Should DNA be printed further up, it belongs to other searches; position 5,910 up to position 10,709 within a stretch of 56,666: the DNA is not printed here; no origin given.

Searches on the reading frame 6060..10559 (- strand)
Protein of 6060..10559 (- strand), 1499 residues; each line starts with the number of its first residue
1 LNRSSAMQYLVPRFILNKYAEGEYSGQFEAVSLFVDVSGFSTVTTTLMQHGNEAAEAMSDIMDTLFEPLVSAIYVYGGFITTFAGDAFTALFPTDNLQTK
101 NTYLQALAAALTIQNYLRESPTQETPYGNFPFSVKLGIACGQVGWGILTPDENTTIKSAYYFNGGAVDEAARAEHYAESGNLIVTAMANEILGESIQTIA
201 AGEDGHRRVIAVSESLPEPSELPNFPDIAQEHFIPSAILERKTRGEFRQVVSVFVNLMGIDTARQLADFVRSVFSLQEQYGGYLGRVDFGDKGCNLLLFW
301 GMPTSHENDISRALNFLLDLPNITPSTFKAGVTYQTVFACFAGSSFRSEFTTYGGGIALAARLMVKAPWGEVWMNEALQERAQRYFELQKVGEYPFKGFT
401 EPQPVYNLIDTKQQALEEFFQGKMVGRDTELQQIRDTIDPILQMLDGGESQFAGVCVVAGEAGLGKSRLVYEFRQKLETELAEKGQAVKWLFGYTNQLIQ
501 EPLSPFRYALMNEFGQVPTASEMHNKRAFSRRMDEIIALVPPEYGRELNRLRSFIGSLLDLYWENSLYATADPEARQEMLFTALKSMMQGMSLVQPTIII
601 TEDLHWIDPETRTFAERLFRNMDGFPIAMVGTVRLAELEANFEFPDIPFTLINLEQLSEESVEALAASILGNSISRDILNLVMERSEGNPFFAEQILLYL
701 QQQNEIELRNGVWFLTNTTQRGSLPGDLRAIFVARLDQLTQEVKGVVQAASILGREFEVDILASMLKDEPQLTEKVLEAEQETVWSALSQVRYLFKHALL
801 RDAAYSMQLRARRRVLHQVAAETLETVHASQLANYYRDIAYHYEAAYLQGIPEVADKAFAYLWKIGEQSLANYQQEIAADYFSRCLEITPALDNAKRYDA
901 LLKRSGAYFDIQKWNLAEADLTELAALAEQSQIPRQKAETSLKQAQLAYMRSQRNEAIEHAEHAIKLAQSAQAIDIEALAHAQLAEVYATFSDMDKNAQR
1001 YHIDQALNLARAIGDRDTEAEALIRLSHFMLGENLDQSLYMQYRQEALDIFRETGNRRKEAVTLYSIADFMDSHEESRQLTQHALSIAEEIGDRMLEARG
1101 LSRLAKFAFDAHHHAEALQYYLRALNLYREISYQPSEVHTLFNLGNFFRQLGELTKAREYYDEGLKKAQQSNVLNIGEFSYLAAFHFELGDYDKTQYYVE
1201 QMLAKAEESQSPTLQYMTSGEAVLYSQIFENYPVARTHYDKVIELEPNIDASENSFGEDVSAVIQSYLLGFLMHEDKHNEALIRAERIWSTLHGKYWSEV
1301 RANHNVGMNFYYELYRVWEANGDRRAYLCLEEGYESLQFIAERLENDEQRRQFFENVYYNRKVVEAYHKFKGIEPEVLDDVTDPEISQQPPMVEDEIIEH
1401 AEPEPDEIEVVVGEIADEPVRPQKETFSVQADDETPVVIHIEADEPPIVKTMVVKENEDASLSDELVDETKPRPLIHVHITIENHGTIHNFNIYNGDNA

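Call 53: search_protein_families(library=pfam, proteins=[window:6060-10559:-], max_evalue=0.0001)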
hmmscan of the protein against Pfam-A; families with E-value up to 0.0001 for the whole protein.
window:6060-10559:- (1499 aa): 4 families
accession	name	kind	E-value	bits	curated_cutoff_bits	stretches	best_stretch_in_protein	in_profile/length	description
PF13191.12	AAA_16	-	1.2e-14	55.6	32.6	1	424-623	2-160/167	AAA ATPase domain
PF13424.12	TPR_12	-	2.4e-14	53.7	30.1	2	1098-1168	3-75/77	Tetratricopeptide repeat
PF07719.23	TPR_2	-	1.9e-08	34.2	27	0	1140-1168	3-31/34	Tetratricopeptide repeat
PF00515.34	TPR_1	-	1e-06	28.7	27.8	0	1141-1167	4-30/34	Tetratricopeptide repeat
